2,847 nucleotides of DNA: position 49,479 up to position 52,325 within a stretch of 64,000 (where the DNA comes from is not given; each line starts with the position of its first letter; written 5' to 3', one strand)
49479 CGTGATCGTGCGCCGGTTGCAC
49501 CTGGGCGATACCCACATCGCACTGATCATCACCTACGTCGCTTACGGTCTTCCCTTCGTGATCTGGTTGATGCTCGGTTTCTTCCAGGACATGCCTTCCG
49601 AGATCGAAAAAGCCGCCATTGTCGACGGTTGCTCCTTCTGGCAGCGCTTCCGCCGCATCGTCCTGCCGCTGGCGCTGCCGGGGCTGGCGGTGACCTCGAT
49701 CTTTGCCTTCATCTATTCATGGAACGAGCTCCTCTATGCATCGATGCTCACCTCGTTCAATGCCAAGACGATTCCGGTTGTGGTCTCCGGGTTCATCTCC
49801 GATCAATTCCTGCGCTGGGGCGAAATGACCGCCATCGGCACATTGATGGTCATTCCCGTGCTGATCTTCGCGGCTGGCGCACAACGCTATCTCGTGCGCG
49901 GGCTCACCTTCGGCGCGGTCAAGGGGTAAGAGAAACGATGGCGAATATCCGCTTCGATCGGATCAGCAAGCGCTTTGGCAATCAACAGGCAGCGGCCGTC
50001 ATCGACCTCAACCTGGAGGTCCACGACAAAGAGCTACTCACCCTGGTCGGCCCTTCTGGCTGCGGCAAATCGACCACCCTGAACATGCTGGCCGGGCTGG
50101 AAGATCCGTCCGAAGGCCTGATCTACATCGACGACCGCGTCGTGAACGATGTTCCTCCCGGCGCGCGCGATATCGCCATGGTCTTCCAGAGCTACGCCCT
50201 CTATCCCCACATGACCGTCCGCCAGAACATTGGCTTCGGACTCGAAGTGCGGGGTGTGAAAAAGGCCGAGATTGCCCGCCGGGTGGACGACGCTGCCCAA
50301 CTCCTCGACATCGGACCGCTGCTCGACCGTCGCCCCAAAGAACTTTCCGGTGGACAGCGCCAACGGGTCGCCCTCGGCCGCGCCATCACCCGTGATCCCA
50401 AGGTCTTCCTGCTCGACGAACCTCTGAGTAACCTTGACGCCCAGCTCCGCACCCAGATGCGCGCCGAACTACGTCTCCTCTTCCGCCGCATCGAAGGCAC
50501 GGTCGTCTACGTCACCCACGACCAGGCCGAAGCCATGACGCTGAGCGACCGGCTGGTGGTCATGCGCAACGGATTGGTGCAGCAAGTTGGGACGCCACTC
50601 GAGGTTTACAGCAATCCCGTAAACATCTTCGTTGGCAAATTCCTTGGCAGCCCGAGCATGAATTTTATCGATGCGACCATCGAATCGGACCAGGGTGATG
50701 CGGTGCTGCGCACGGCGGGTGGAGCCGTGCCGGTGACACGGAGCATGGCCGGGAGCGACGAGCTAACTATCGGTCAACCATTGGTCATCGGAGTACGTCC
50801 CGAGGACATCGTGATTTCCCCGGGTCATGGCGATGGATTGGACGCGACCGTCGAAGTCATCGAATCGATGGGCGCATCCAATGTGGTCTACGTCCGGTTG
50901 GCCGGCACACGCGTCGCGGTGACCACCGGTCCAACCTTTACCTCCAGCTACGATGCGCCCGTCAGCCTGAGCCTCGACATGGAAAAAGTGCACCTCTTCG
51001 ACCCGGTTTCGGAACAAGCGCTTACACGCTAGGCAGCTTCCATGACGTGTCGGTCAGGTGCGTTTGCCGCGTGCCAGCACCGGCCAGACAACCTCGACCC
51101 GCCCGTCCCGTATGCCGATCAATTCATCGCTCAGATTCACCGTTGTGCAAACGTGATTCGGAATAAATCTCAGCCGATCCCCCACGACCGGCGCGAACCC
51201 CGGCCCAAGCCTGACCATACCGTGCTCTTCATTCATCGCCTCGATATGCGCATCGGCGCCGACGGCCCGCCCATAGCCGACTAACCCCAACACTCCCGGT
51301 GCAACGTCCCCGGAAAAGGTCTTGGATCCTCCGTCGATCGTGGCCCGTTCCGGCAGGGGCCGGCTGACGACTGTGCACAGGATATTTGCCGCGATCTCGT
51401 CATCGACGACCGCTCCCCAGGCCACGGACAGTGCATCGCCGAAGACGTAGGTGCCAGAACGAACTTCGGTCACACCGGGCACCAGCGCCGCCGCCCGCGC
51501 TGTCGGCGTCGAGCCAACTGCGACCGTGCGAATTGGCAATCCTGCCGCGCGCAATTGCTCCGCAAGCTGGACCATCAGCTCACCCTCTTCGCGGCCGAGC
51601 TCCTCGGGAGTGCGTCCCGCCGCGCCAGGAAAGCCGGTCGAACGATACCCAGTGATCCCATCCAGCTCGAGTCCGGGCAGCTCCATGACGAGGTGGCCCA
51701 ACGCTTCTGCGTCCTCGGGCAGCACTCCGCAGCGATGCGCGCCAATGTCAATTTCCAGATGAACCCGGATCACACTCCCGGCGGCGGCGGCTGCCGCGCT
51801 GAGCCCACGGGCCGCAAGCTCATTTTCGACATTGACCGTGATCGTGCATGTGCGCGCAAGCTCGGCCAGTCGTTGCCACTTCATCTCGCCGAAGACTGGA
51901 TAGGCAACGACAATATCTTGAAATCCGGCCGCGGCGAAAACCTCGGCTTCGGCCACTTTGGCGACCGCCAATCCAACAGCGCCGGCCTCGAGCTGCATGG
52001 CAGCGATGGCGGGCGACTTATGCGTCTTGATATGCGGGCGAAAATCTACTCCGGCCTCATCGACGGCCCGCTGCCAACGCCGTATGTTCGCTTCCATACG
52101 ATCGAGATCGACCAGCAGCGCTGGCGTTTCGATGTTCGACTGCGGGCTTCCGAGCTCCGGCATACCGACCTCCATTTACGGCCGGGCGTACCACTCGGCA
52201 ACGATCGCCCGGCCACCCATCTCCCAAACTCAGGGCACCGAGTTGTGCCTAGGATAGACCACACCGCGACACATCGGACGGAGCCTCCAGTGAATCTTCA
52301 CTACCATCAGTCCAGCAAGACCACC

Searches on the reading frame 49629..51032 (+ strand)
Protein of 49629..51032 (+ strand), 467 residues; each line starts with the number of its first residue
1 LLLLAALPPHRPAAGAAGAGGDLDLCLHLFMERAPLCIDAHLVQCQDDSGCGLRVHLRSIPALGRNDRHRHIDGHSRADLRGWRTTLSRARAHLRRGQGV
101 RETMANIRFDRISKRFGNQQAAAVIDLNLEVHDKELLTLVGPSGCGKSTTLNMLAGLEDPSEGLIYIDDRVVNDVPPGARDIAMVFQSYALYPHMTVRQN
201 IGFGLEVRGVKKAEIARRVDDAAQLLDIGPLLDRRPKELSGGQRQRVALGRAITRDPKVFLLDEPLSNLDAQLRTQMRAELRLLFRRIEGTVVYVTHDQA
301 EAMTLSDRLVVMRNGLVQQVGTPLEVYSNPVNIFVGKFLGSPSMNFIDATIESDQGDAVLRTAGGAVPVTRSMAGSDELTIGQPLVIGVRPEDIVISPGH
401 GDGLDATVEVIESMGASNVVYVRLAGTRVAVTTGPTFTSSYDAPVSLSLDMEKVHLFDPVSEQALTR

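Call 41: search_protein_families(library=pfam, proteins=[window:49629-51032:+], max_evalue=0.001)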
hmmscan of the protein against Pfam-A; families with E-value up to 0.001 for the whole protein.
window:49629-51032:+ (467 aa): 6 families
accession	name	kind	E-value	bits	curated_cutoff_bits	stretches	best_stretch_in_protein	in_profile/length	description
PF00005.33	ABC_tran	-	2e-33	116.4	25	1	126-266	3-136/137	ABC transporter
PF17912.7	OB_MalK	-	3.1e-12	47.6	27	1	340-394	1-53/53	MalK OB fold domain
PF08402.16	TOBE_2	-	1.9e-10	41.1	21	1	387-457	1-76/76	TOBE domain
PF03215.21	Rad17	-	0.0001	22.7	23.8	1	128-155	39-66/186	Rad17 P-loop domain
PF13401.12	AAA_22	-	0.00032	21.4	27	1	133-180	4-33/130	AAA domain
PF13304.12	AAA_21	-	0.00067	20.2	27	0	238-299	237-300/304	AAA domain, putative AbiEii toxin, Type IV TA system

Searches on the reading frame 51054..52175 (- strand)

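Call 58: search_protein_families(library=pfam, proteins=[window:51054-52175:-], max_evalue=0.00001)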
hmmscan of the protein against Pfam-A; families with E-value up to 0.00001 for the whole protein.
window:51054-52175:- (373 aa): 2 families
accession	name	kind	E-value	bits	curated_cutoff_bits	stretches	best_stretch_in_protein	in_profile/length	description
PF01168.26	Ala_racemase_N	-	1.7e-30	106.8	24.1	1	22-247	1-218/220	Alanine racemase, N-terminal domain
PF14031.13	D-ser_dehydrat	-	3.8e-20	72.8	22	1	262-353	1-95/97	Putative serine dehydratase domain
